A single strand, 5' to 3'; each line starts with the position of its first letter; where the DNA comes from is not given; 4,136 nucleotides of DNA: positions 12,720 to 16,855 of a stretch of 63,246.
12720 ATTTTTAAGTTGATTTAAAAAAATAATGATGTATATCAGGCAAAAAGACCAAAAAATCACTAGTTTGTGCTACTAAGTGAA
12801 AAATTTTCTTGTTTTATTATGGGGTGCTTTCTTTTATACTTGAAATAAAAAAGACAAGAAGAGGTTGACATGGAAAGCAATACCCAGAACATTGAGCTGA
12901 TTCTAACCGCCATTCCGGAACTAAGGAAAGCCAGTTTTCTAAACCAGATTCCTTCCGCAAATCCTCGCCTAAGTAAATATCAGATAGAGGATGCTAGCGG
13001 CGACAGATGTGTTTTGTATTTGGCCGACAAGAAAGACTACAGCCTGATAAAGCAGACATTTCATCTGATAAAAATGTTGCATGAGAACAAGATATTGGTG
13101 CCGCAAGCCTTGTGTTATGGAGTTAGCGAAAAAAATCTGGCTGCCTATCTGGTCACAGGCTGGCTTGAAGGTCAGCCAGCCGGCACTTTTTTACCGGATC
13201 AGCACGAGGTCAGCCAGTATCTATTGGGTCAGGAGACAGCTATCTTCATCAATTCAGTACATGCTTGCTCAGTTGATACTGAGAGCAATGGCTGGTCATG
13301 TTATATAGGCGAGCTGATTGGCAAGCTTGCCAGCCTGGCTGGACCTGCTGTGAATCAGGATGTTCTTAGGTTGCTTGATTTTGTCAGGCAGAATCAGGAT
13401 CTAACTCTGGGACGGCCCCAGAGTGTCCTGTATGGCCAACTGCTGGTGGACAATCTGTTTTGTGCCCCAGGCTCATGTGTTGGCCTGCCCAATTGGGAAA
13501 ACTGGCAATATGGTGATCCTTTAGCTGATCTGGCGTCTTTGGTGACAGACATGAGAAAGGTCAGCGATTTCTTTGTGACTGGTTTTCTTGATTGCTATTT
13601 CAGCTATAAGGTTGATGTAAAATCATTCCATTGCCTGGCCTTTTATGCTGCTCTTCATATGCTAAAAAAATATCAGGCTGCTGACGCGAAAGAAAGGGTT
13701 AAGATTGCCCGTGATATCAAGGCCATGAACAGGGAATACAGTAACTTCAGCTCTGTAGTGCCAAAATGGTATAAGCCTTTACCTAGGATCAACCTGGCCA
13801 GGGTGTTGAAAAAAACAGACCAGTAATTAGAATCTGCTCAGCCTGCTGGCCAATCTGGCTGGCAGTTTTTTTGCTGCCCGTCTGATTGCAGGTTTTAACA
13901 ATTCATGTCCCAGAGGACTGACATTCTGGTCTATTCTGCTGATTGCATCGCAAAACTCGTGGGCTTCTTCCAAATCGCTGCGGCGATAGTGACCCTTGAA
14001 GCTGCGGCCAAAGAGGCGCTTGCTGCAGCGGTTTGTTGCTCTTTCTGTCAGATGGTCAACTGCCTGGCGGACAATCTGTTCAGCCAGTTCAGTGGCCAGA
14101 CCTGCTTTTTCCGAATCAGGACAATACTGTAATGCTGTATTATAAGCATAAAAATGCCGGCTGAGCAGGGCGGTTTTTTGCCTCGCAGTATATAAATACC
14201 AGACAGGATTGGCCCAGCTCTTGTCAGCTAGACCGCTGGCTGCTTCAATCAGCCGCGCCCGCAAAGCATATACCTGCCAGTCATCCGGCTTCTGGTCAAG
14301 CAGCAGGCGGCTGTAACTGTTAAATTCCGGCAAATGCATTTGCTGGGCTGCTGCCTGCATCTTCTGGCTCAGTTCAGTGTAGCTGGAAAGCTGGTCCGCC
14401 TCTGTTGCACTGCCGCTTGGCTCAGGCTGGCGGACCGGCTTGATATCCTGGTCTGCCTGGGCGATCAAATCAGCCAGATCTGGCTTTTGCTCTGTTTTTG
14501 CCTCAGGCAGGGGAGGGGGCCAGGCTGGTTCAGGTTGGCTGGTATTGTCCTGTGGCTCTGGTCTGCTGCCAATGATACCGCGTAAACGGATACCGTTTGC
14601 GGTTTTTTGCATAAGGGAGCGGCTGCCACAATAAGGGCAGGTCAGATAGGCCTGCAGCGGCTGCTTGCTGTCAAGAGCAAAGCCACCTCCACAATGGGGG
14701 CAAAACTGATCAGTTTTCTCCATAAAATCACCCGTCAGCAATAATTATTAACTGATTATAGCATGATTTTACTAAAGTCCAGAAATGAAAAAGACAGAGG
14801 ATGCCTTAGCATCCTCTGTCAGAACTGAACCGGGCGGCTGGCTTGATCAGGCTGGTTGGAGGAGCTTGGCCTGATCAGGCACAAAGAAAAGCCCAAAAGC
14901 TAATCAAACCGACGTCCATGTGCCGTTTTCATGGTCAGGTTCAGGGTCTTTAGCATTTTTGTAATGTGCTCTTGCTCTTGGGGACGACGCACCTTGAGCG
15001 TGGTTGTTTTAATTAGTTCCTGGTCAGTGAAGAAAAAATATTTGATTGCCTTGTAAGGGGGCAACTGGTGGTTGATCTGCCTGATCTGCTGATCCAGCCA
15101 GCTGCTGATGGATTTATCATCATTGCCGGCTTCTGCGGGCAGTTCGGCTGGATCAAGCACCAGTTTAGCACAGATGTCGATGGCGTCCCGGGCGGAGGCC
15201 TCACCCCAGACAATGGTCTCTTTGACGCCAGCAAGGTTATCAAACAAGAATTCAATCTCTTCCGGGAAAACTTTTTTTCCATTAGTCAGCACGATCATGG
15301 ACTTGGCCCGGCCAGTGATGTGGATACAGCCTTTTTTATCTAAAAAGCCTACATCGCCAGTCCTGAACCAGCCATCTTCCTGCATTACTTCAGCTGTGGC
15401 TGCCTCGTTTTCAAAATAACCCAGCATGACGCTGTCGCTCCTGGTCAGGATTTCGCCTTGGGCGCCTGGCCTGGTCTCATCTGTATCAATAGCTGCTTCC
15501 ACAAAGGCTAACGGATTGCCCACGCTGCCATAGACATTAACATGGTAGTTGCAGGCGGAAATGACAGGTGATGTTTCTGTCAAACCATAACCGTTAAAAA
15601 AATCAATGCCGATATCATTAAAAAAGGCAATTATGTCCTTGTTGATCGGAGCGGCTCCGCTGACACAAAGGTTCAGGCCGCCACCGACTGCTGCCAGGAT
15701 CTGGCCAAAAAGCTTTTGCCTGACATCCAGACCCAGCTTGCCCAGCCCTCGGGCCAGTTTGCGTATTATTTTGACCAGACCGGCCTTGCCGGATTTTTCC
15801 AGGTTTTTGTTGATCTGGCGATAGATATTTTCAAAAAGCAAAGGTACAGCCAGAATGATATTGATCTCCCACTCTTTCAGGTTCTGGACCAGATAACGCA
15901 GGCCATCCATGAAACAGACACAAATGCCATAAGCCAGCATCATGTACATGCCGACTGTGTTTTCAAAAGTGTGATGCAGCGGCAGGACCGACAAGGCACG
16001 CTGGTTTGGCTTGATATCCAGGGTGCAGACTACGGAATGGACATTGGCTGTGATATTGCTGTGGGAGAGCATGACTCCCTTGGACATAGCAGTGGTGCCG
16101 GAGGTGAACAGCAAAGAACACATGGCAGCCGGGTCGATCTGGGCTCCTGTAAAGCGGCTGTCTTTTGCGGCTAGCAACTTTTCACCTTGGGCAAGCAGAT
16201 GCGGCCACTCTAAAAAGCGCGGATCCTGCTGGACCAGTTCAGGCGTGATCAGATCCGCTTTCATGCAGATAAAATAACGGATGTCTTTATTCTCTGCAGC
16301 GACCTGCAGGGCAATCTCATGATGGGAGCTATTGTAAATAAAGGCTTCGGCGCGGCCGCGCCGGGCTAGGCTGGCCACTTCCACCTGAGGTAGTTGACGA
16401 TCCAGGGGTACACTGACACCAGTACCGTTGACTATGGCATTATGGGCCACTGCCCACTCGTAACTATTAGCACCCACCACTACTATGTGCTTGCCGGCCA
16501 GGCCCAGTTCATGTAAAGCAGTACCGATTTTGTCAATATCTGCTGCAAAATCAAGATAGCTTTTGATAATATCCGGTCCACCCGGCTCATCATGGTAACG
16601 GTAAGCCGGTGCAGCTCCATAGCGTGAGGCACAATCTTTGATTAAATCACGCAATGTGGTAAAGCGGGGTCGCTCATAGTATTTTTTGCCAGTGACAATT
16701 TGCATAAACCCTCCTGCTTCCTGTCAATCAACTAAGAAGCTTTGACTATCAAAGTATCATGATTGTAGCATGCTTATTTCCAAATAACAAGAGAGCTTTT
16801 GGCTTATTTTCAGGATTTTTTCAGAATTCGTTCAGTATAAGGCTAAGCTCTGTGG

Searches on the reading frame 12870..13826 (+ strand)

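Call 81: search_protein_families(library=pfam, proteins=[window:12870-13826:+], max_evalue=0.00001)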
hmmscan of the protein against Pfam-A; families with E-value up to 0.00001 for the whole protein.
window:12870-13826:+ (318 aa): 1 family
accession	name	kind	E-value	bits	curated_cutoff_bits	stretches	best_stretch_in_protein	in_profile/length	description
PF01636.29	APH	-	4.5e-12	46.7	23.2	1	36-243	13-229/239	Phosphotransferase enzyme family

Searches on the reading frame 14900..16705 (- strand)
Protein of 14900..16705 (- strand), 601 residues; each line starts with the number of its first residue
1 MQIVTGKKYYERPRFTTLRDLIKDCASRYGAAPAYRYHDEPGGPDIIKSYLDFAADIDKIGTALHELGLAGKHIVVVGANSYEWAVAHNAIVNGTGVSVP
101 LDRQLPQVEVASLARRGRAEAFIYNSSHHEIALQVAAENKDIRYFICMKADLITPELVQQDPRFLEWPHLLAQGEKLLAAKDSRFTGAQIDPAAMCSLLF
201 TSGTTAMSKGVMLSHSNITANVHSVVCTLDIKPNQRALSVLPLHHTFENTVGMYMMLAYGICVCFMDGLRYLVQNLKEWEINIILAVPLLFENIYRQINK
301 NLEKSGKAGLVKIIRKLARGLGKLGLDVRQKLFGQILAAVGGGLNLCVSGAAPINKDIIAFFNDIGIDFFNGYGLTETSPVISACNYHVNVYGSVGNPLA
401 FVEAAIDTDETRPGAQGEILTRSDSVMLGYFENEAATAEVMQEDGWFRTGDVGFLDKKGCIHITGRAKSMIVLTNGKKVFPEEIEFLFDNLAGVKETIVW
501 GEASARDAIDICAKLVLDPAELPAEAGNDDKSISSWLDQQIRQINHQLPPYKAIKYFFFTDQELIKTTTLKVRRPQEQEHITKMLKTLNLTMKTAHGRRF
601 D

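Call 81: search_protein_families(library=pfam, proteins=[window:14900-16705:-], max_evalue=0.00001)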
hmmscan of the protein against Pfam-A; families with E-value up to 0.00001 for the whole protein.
window:14900-16705:- (601 aa): 1 family
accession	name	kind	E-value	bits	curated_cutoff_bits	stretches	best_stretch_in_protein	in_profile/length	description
PF00501.34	AMP-binding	-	1.3e-59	202.4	29.9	1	25-431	4-384/384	AMP-binding enzyme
